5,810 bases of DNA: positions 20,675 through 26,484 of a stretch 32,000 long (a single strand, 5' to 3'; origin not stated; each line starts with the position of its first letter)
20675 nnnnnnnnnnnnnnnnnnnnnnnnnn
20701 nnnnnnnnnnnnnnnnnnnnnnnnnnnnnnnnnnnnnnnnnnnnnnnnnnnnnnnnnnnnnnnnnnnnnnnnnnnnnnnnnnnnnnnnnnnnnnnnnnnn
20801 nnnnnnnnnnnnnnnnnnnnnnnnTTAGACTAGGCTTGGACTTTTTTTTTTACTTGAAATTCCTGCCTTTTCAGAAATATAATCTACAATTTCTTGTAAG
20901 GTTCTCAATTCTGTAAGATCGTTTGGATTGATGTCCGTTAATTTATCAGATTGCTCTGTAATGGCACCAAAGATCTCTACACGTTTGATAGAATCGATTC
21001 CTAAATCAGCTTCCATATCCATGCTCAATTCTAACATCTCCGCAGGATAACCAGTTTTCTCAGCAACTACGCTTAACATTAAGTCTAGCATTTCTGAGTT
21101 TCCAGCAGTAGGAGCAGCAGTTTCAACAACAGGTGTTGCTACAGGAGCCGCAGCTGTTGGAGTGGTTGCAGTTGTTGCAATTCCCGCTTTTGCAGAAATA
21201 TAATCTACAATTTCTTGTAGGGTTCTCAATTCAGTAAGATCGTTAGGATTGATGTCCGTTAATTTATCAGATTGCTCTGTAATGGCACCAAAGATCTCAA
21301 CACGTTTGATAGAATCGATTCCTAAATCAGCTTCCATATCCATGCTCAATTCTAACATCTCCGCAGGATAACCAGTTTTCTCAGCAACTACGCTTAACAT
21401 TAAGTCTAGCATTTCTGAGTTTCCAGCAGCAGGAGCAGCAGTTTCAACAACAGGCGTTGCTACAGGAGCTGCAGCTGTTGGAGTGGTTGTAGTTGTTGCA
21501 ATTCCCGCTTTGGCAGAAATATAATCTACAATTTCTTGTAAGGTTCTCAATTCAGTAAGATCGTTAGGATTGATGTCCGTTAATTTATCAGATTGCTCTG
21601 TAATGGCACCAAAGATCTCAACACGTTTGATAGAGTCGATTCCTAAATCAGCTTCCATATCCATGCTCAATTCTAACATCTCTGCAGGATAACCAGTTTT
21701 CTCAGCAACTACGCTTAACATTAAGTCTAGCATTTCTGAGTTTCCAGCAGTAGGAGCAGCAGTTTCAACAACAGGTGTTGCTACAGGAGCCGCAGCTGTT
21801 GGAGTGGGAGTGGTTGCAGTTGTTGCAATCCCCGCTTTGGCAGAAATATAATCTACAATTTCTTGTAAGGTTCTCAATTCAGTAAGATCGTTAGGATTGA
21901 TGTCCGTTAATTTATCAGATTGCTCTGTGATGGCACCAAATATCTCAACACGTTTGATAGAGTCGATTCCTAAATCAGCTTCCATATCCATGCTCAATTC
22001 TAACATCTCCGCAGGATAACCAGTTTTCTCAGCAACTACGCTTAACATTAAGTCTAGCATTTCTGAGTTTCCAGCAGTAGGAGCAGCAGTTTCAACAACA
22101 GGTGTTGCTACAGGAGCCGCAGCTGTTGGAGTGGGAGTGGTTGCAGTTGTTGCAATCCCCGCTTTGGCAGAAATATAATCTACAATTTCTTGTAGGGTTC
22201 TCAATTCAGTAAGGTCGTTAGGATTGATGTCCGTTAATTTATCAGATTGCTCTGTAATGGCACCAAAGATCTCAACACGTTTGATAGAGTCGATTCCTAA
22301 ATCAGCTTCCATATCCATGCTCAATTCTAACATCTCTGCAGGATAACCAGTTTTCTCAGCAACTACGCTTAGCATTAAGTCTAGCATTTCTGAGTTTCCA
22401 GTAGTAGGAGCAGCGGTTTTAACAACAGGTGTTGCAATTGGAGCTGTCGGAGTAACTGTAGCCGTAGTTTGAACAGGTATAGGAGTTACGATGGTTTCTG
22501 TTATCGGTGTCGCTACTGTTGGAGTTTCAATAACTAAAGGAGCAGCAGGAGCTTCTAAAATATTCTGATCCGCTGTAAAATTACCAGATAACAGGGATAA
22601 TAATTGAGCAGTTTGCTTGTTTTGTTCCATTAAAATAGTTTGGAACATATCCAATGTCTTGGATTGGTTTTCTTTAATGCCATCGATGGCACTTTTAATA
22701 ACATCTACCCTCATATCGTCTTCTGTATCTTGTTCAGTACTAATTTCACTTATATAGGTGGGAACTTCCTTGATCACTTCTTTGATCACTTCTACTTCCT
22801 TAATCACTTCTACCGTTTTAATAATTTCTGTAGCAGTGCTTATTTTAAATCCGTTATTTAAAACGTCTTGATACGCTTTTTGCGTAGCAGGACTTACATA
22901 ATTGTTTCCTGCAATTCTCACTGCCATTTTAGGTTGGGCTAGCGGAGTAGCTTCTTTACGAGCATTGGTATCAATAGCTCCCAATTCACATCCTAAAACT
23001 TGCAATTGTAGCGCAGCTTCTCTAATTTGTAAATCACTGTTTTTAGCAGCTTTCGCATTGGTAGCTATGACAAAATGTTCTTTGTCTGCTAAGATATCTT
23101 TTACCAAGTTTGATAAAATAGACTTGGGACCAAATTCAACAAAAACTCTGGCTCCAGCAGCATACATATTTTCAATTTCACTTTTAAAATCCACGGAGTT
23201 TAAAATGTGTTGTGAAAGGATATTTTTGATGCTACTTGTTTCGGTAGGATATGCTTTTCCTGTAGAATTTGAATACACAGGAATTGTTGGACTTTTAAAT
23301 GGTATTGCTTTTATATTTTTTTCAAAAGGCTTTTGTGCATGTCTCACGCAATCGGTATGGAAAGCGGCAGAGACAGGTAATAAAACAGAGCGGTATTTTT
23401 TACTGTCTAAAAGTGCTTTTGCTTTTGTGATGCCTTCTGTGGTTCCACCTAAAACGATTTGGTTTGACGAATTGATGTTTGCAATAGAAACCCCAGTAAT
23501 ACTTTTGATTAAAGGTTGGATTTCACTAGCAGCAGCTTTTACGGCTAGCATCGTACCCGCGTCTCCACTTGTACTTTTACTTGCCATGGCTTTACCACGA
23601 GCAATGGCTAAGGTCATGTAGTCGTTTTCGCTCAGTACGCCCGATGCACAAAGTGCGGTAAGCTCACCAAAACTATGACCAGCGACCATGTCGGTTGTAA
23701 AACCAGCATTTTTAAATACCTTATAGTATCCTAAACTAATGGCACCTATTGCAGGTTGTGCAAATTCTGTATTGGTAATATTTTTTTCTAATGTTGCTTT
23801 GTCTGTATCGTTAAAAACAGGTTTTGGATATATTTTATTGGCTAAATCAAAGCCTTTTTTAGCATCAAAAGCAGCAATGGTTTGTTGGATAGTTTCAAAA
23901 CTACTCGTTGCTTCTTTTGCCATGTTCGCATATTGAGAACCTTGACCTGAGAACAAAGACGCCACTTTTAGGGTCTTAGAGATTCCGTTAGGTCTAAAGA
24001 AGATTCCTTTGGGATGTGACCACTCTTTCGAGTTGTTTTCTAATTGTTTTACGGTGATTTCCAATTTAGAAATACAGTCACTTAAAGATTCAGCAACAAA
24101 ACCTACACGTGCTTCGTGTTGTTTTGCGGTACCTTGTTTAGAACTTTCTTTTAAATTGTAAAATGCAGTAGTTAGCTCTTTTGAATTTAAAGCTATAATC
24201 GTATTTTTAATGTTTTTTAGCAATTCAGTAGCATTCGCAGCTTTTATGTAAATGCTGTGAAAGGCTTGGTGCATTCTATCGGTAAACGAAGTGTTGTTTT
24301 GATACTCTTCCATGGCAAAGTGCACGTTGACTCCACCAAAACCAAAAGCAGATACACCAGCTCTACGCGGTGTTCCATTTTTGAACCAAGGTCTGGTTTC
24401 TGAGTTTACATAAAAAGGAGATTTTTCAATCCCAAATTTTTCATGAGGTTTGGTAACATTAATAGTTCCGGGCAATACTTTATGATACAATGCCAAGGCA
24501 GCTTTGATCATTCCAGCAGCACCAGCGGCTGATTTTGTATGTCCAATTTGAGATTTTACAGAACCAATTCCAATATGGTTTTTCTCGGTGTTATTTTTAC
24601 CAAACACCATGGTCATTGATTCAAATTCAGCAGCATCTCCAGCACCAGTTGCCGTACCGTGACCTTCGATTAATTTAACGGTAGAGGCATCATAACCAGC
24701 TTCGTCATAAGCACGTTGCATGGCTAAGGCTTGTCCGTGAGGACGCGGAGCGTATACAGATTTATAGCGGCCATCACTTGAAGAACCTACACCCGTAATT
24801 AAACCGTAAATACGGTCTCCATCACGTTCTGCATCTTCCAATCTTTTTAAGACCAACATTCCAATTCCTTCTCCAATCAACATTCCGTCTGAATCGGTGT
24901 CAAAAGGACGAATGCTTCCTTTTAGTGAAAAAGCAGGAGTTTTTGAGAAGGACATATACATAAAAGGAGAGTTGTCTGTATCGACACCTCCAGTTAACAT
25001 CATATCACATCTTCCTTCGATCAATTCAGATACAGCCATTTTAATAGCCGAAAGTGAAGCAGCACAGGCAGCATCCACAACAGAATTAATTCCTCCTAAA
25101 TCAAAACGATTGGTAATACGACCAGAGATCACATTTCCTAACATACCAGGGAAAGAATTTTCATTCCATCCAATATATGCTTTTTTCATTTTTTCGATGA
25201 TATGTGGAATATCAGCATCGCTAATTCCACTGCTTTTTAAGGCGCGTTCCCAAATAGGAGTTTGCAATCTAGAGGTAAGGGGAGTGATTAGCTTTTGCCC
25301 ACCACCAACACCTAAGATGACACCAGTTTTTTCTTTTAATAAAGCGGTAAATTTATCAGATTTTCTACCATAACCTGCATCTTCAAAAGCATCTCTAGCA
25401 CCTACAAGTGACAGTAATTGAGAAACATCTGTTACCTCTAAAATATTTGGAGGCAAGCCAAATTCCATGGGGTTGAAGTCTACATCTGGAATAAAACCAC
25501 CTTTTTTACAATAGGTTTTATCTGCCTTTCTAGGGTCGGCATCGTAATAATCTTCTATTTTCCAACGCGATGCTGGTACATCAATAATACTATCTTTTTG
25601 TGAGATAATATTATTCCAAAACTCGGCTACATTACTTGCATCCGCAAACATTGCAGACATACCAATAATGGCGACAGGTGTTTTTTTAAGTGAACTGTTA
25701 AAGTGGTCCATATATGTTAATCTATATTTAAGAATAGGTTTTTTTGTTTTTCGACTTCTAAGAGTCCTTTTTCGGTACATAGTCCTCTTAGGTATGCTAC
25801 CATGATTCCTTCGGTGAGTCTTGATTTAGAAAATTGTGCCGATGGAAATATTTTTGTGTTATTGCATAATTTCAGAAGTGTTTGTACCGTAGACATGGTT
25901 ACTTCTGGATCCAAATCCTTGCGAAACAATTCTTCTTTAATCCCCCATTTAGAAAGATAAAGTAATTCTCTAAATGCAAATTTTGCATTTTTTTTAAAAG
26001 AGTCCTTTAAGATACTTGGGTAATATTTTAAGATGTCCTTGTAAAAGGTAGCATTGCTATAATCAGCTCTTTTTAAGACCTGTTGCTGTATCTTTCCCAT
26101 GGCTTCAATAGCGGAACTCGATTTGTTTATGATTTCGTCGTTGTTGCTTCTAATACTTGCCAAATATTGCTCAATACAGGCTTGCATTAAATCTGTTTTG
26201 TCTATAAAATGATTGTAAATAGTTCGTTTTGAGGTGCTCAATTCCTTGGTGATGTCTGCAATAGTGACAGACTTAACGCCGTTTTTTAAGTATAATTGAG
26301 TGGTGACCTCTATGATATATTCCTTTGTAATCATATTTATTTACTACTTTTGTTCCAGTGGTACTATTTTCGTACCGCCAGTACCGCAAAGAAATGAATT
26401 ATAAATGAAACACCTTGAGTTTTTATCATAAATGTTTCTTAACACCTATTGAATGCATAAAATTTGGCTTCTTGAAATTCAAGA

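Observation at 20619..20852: pfaA is split exactly at an A10 run; a -1 shift (or one extra A) restores a canonical KS-MAT-ACP5-KR-DH protein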

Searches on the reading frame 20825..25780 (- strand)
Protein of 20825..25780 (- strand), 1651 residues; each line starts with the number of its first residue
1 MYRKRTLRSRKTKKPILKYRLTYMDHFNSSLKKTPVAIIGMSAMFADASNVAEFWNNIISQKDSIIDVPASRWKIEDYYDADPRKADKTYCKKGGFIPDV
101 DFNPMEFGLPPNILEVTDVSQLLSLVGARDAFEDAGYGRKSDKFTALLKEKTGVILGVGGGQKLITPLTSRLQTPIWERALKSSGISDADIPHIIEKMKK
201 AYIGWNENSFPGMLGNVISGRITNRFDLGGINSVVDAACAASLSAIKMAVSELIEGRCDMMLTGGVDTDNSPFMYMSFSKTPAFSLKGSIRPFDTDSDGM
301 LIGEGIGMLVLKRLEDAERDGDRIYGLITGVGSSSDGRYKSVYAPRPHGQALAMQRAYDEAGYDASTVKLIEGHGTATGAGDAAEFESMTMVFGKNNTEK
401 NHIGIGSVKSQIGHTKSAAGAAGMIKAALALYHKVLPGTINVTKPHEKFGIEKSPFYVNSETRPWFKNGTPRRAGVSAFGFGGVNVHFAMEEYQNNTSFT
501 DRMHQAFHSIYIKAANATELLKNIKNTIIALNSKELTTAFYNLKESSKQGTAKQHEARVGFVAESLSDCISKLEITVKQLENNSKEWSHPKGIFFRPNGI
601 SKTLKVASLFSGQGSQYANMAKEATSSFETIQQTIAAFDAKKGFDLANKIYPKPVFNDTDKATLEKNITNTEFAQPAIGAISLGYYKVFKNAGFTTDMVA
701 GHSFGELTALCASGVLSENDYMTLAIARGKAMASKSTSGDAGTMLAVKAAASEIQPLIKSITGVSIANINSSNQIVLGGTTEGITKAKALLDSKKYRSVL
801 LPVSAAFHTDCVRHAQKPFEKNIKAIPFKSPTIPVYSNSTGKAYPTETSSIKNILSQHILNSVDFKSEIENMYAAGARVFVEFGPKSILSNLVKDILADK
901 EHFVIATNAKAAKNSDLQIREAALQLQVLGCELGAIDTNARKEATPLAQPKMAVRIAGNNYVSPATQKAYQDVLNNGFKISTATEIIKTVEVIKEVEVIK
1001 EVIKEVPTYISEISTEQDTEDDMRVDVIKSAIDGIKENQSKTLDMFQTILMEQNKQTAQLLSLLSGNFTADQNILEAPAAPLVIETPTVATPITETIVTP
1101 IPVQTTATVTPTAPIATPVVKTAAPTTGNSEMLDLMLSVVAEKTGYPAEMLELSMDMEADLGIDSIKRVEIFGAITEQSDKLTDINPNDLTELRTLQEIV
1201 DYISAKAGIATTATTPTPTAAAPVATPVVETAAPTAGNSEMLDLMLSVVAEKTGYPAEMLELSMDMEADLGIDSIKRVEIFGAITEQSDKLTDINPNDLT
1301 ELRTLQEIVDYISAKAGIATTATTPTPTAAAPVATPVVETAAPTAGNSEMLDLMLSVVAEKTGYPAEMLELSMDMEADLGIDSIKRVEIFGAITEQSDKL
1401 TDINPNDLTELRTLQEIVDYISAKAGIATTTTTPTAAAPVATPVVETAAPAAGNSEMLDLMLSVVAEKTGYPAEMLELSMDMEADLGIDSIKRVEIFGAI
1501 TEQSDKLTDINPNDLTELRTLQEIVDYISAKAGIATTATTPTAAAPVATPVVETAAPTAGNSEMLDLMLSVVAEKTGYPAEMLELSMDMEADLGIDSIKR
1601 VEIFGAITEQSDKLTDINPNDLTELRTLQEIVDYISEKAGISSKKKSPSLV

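Call 4: search_protein_families(library=pfam, proteins=[window:20825-25780:-])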
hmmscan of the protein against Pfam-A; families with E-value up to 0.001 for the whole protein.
window:20825-25780:- (1651 aa): 7 families
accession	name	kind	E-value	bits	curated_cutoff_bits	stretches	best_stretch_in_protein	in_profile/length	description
PF00109.32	ketoacyl-synt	-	6.6e-62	209.8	20.8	1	34-317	2-252/252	Beta-ketoacyl synthase, N-terminal domain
PF00550.31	PP-binding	-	5e-45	152.1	20.8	5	1137-1203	4-67/67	Phosphopantetheine attachment site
PF02801.28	Ketoacyl-synt_C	-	1.5e-35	122.2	20.8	1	325-442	1-118/119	Beta-ketoacyl synthase, C-terminal domain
PF00698.26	Acyl_transf_1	-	1.1e-33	117.6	32.7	1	609-902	3-284/319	Acyl transferase domain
PF16197.11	KAsynt_C_assoc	-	5.2e-08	33.7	33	1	451-558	8-107/111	Ketoacyl-synthetase C-terminal extension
PF17723.7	RHH_8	-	6.7e-06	26.6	25.4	0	1150-1177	87-114/119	Ribbon-Helix-Helix transcriptional regulator family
PF19400.4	DUF5975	-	4.7e-05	23.9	25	0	1155-1190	61-96/125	Family of unknown function (DUF5975)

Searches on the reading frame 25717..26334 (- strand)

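Call 4: search_protein_families(library=pfam, proteins=[window:25717-26334:-])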
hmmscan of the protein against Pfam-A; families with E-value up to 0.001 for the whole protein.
window:25717-26334:- (205 aa): 1 family
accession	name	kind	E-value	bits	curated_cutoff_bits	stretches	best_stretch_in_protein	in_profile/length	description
PF00440.29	TetR_N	-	2.3e-11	43.7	24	1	7-53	1-47/47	Bacterial regulatory proteins, tetR family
